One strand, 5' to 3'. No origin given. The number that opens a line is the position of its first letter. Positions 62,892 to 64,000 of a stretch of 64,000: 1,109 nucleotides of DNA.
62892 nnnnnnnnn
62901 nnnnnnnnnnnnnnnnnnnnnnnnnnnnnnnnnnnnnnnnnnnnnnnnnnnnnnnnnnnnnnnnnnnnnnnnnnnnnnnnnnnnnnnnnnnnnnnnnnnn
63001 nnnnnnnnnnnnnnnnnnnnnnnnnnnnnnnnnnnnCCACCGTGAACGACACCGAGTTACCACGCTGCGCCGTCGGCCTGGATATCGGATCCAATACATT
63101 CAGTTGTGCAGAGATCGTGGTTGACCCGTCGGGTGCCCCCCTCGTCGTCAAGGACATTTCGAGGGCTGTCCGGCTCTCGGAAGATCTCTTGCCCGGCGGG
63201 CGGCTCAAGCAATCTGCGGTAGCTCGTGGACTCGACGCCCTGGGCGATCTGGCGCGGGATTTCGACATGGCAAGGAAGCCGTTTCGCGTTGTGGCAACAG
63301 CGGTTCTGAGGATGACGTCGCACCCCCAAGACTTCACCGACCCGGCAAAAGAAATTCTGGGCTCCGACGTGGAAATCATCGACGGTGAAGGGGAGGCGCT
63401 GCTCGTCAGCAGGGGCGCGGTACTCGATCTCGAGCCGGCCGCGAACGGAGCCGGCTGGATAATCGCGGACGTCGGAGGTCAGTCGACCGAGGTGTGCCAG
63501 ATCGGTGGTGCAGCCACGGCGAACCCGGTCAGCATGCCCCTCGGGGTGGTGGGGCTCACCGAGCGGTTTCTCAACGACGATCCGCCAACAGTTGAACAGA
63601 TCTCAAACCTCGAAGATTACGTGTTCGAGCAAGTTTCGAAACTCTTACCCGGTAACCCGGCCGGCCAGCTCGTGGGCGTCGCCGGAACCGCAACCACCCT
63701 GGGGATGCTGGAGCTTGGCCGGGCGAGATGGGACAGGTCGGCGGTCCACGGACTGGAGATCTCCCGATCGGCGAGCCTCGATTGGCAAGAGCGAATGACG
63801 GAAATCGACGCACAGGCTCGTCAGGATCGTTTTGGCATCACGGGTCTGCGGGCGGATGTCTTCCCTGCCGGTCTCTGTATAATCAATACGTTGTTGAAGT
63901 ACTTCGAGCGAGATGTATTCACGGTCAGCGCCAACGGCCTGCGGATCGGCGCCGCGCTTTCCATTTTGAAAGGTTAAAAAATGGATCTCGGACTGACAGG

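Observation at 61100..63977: mglBA polarity GTPase module followed by a coiled-coil OmpA-domain lipoprotein (second paralog in window) and a Ppx/GppA phosphatase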

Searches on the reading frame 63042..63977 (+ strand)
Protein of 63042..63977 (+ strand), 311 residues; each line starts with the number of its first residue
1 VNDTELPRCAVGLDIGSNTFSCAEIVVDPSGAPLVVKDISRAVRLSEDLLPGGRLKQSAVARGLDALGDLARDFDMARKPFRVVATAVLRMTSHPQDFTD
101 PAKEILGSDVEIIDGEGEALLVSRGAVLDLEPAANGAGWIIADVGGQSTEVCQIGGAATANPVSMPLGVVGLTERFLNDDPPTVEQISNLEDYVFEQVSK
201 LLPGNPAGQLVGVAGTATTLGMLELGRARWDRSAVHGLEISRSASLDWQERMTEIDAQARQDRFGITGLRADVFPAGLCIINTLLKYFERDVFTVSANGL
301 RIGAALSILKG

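Call 3: search_protein_families(library=pfam, proteins=[window:63042-63977:+])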
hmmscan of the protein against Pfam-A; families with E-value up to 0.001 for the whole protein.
window:63042-63977:+ (311 aa): 1 family
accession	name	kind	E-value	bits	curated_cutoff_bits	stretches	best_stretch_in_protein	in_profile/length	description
PF02541.22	Ppx-GppA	-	1e-40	140.4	27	1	33-309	10-282/285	Ppx/GppA phosphatase family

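Call 4: search_protein_families(library=ncbifam, proteins=[window:63042-63977:+])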
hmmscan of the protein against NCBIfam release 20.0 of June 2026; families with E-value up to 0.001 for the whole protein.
window:63042-63977:+ (311 aa): 3 families
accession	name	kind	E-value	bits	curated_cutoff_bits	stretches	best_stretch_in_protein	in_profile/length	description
TIGR03706.1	exo_poly_only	exception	3.4e-49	167.8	307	1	13-307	5-297/300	exopolyphosphatase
NF008260.0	PRK11031.1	equivalog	1.9e-27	96.4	624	1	13-309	11-300/496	guanosine-5'-triphosphate,3'-diphosphate diphosphatase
NF008108.0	PRK10854.1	equivalog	5e-12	44.8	864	1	5-179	8-179/513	exopolyphosphatase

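Call 25: search_solved_structures(query=window:63042-63977:+, show_alignments=1)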
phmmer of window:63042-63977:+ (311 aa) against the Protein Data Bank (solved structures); distinct sequences matched with E-value up to 0.001: 18.
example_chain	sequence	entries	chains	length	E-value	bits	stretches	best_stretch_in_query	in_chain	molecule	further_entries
2j4r_A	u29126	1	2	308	9.5e-32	113.6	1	11-307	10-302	EXOPOLYPHOSPHATASE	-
1t6d_A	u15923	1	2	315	5.5e-31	111.1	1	11-307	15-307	exopolyphosphatase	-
1t6c_A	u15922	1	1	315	9.9e-31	110.2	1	11-307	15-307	exopolyphosphatase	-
3cer_A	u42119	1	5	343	2.2e-23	86.2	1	10-282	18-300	Possible exopolyphosphatase-like protein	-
6pbz_A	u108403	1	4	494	1.4e-21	80.2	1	11-307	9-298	Guanosine-5'-triphosphate,3'-diphosphate pyrophosphatase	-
3mdq_A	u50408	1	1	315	7.6e-17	64.7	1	13-311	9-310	Exopolyphosphatase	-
6pc0_A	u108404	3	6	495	3.9e-16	62.3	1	12-308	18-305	Guanosine pentaphosphate phosphohydrolase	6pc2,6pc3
8jgx_A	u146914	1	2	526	1.3e-15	60.6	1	11-307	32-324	Exopolyphosphatase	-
6pc1_A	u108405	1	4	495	2.6e-15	59.6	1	12-308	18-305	Guanosine pentaphosphate phosphohydrolase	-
3hi0_A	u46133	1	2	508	2.6e-14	56.4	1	13-309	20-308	Putative exopolyphosphatase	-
1u6z_A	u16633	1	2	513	5e-10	42.3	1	7-152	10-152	Exopolyphosphatase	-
2flo_A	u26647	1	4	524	5.2e-10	42.2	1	7-152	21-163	Exopolyphosphatase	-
8jgw_A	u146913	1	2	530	4.2e-09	39.3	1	4-152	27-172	Exopolyphosphatase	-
8gty_A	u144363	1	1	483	5.1e-08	35.7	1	13-174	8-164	Ppx/GppA phosphatase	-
7epq_A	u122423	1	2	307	6.6e-08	35.3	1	12-173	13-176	Putative exopolyphosphatase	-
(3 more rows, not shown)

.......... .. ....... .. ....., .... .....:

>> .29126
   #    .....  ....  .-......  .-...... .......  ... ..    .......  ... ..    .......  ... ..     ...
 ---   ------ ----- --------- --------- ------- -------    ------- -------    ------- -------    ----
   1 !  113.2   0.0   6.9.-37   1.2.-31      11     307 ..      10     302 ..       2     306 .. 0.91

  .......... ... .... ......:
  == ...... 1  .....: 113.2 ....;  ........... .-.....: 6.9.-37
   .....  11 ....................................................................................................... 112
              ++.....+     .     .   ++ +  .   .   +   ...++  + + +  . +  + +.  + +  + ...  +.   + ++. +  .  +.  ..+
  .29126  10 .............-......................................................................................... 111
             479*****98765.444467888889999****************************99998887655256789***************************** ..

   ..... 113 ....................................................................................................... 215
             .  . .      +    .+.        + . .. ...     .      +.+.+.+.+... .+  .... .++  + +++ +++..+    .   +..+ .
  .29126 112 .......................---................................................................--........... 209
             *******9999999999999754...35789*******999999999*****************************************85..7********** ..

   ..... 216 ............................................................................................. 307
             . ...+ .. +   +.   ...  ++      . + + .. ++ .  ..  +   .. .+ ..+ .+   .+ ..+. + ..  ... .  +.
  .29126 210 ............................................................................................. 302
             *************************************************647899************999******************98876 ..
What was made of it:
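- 63042..63977 (+): Short two-domain Ppx/GppA-family phosphatase, 311 aa, no C-terminal HD domain, cytoplasmic. The best PDB match is Aquifex aeolicus Ppx/GppA (2j4r/1t6c), about 310 aa, E=1e-31 over the full length (call 25).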
